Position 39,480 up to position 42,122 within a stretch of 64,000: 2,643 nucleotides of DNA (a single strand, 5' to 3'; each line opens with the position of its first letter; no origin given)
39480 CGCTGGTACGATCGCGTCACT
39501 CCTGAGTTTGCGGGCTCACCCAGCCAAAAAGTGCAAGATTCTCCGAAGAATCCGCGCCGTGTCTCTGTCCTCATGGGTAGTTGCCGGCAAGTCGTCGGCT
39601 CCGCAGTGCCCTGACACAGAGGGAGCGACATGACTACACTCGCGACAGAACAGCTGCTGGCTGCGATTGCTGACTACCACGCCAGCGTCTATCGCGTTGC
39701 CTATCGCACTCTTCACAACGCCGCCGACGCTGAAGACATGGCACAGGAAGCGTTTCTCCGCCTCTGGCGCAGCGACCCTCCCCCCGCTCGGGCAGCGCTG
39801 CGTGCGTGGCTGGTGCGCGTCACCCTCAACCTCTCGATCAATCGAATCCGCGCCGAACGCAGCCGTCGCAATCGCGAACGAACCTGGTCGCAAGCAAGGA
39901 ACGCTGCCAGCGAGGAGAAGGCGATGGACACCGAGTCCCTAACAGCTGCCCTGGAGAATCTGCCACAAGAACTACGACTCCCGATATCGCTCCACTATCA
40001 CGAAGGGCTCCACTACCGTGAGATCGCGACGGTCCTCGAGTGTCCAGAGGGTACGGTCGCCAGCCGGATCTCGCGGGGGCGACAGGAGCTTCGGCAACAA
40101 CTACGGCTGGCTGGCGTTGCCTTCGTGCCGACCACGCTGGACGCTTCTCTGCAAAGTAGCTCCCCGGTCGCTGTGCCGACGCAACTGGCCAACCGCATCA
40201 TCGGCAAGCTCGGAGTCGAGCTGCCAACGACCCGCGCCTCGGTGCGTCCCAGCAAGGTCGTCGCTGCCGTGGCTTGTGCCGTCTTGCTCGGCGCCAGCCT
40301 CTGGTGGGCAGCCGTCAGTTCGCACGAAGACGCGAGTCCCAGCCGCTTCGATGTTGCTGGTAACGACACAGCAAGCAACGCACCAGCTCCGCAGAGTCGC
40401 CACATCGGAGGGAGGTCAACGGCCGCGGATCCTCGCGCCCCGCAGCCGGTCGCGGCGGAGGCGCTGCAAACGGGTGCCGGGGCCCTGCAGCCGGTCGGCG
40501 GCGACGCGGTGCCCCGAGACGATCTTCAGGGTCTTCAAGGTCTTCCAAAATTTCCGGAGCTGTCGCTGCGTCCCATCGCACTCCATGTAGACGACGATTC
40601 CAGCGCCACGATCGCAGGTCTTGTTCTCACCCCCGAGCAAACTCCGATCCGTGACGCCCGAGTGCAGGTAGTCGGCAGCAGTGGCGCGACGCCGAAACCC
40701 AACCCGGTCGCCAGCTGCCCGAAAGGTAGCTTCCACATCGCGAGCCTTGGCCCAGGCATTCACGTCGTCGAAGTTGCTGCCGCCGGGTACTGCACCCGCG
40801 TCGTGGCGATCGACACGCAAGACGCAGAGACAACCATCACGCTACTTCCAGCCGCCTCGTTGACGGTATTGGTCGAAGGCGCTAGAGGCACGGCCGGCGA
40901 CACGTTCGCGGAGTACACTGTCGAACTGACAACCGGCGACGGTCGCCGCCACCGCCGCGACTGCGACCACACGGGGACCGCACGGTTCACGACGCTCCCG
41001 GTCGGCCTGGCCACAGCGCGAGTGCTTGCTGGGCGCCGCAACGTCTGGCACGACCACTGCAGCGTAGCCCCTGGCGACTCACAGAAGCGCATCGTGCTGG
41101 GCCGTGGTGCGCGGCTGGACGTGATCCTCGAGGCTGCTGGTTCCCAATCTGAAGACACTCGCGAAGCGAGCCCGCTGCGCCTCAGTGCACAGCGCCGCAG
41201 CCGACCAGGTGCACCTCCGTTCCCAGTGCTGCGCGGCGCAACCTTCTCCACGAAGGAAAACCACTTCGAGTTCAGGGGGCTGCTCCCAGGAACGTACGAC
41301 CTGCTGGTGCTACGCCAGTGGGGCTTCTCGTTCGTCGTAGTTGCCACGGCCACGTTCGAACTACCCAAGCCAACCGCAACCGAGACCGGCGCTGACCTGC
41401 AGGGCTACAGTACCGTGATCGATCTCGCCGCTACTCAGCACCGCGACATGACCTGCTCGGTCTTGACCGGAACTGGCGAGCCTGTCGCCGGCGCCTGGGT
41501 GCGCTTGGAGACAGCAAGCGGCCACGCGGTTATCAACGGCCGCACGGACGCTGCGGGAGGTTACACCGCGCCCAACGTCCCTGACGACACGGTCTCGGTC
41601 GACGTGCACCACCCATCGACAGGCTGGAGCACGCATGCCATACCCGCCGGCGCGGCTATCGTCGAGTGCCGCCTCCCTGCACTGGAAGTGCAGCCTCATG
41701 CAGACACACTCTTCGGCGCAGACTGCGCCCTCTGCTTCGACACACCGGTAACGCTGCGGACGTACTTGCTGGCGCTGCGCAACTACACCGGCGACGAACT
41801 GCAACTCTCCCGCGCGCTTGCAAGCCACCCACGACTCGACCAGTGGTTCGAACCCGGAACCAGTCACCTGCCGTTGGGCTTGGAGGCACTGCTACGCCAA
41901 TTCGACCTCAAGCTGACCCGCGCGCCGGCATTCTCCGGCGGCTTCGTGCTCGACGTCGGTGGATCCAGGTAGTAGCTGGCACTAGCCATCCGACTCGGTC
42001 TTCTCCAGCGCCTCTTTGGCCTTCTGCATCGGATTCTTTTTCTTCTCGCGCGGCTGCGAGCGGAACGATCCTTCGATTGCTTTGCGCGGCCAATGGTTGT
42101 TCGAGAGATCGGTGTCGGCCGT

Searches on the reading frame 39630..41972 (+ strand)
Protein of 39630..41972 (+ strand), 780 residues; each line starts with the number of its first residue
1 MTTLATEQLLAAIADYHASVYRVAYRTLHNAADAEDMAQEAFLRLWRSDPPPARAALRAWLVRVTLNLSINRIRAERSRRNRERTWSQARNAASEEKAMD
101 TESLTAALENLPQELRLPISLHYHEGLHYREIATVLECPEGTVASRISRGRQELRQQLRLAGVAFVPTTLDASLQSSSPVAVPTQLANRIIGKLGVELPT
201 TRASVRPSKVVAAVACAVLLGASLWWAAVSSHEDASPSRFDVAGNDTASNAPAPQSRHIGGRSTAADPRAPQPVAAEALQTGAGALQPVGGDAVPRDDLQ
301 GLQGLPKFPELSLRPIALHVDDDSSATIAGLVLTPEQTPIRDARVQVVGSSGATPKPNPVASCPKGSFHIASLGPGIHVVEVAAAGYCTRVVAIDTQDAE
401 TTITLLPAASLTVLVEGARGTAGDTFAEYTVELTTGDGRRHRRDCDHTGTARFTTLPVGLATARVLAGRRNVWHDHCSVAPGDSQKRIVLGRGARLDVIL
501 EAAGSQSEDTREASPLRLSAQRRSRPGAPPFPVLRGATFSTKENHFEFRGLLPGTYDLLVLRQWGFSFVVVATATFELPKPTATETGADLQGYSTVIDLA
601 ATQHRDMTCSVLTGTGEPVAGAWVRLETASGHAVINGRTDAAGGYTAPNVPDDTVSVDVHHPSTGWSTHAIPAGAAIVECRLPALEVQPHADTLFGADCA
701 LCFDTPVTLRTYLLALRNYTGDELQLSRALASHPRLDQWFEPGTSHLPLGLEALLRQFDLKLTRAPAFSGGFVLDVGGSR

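Call 18: search_protein_families(library=pfam, proteins=[window:39630-41972:+], max_evalue=0.05)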
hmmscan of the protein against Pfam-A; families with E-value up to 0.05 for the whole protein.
window:39630-41972:+ (780 aa): 11 families
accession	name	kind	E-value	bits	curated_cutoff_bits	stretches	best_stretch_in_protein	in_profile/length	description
PF13620.12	CarboxypepD_reg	-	1.4e-18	67.5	32.3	2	327-402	1-75/82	Carboxypeptidase regulatory-like domain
PF04542.20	Sigma70_r2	-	4.3e-15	55.7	24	1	13-78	2-70/71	Sigma-70 region 2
PF08281.18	Sigma70_r4_2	-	4.3e-13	49.1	25.7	1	102-154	2-54/54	Sigma-70, region 4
PF04545.22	Sigma70_r4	-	3.9e-08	33.1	24.1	1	107-156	1-50/50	Sigma-70, region 4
PF17210.9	SdrD_B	-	0.00031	21.4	29.7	0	617-664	22-69/112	SdrD B-like domain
PF13715.12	CarbopepD_reg_2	-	0.00031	21.2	32.2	0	329-404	2-73/88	CarboxypepD_reg-like domain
PF07638.17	Sigma70_ECF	-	0.005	17.2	21.1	1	59-159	77-184/185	ECF sigma factor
PF13384.12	HTH_23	-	0.0062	16.8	24.6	1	115-149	6-40/50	Homeodomain-like domain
PF07210.18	DUF1416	-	0.0065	16.8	23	0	588-644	3-58/97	Protein of unknown function (DUF1416)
PF02369.22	Big_1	-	0.012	16.2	34.9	0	606-647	20-64/93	Bacterial Ig-like domain (group 1)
PF11974.14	bMG3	-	0.036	14.5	34.9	0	615-646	24-55/103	Bacterial alpha-2-macroglobulin MG3 domain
